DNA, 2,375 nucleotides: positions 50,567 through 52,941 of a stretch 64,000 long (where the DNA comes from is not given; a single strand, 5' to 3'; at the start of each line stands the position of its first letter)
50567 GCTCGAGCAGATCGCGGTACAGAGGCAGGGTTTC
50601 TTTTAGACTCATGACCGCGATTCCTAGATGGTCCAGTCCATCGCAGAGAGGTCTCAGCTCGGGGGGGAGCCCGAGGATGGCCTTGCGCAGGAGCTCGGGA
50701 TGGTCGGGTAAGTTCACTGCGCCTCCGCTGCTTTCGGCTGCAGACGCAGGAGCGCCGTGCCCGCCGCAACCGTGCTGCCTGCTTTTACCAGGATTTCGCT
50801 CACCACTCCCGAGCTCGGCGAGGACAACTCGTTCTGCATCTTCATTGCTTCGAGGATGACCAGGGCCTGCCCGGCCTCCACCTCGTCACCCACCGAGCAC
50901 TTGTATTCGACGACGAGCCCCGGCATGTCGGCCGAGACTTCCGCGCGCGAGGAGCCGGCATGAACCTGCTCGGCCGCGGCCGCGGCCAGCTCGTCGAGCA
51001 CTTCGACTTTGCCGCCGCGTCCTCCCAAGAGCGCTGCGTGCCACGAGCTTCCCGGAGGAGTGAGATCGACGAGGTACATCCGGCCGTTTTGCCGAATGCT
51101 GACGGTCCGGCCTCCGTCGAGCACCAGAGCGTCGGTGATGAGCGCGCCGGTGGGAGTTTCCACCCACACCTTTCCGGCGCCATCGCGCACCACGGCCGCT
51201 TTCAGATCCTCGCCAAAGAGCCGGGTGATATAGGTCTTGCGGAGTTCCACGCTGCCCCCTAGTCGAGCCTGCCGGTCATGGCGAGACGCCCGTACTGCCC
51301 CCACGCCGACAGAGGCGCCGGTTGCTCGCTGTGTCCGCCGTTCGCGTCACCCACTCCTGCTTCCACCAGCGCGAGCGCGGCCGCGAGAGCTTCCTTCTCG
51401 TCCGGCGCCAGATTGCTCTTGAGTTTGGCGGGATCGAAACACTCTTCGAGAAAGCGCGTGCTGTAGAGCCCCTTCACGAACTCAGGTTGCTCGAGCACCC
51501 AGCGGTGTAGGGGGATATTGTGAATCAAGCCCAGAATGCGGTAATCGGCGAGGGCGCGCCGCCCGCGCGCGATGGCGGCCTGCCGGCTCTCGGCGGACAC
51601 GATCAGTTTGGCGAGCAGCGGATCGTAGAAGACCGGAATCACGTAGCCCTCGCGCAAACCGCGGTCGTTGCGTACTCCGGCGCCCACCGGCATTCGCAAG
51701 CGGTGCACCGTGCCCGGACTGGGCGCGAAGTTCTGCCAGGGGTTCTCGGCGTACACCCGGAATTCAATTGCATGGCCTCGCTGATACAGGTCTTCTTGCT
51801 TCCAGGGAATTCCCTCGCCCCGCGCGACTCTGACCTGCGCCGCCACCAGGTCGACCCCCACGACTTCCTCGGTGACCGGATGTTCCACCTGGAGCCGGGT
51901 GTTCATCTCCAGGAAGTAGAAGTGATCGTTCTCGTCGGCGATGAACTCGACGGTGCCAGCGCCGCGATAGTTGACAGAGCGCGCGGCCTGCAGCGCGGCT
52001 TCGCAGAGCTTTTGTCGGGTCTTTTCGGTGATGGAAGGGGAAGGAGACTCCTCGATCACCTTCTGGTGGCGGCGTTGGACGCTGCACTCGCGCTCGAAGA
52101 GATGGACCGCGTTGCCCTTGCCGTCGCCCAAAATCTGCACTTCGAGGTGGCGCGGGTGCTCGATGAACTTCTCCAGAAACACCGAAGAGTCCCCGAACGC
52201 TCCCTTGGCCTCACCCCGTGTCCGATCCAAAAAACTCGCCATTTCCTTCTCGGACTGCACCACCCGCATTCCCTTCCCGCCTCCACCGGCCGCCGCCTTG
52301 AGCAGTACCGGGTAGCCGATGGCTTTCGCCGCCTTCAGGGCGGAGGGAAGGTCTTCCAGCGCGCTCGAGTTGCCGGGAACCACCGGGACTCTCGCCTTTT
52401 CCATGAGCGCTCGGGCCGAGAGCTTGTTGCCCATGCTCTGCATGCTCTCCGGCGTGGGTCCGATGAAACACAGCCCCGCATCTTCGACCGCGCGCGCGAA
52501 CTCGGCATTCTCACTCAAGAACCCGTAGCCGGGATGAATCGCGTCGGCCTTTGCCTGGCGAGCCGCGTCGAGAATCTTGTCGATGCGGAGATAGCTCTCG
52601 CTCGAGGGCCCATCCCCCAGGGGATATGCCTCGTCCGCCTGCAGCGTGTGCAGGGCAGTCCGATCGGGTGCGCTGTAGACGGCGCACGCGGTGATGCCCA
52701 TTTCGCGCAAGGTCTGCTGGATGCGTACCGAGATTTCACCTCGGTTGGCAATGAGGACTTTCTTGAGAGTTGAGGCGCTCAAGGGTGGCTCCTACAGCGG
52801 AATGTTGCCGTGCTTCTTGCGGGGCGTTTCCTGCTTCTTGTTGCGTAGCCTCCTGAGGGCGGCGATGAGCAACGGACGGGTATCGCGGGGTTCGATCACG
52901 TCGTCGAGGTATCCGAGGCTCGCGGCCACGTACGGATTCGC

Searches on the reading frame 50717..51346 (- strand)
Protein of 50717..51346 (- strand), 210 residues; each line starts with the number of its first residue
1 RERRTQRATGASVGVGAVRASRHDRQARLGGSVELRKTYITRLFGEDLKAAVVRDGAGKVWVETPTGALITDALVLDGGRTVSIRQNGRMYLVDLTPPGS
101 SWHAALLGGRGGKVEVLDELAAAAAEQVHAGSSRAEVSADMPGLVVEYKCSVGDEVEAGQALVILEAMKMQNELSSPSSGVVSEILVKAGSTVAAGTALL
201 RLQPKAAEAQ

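Call 23: search_protein_families(library=pfam, proteins=[window:50717-51346:-], max_evalue=0.001)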
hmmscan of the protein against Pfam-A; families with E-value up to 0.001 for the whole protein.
window:50717-51346:- (210 aa): 4 families
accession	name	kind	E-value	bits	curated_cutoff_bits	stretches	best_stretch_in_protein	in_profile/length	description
PF00364.28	Biotin_lipoyl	-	9e-21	73.9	22.1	1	137-202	3-73/73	Biotin-requiring enzyme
PF13533.13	Biotin_lipoyl_2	-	1.4e-09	37.9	29.8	1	174-202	3-31/32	Biotin-lipoyl like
PF16576.10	HlyD_D23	-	1.2e-05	25.2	30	0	171-203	108-140/214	Barrel-sandwich domain of CusB or HlyD membrane-fusion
PF13437.12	HlyD_3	-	0.00013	23.1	22.2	0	174-206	2-34/106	HlyD family secretion protein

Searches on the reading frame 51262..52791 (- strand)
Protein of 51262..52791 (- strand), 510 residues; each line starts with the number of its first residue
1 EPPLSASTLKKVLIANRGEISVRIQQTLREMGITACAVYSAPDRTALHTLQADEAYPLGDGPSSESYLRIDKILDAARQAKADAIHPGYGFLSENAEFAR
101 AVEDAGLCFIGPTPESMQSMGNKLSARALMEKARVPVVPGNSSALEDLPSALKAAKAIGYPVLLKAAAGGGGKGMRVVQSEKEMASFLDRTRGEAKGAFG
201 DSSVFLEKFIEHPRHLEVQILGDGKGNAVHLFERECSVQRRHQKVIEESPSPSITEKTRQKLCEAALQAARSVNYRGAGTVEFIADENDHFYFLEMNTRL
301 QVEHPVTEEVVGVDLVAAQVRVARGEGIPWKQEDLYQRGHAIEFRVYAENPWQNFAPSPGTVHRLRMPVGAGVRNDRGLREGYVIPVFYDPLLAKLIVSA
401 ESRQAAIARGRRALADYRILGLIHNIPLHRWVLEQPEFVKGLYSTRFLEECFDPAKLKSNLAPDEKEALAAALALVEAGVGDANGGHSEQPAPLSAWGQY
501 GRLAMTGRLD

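Call 23: search_protein_families(library=pfam, proteins=[window:51262-52791:-], max_evalue=0.001)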
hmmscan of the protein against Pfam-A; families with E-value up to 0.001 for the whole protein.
window:51262-52791:- (510 aa): 6 families
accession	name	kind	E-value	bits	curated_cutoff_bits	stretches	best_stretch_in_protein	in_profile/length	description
PF02786.22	CPSase_L_D2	-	6e-76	255.1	19.8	1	123-327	2-207/211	Carbamoyl-phosphate synthase L chain, ATP binding domain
PF00289.28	Biotin_carb_N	-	1.7e-44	151.2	25.5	1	9-117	2-110/110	Biotin carboxylase, N-terminal domain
PF02785.25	Biotin_carb_C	-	2.3e-36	124.6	32.4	1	343-450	1-108/108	Biotin carboxylase C-terminal domain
PF07478.18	Dala_Dala_lig_C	-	9.8e-14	51.8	24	1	152-298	29-174/204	D-ala D-ala ligase C-terminus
PF02222.28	ATP-grasp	-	5e-11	43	27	1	132-299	5-162/179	ATP-grasp domain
PF02655.19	ATP-grasp_3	-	1.1e-07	32.5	23.2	1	134-301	17-158/160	ATP-grasp domain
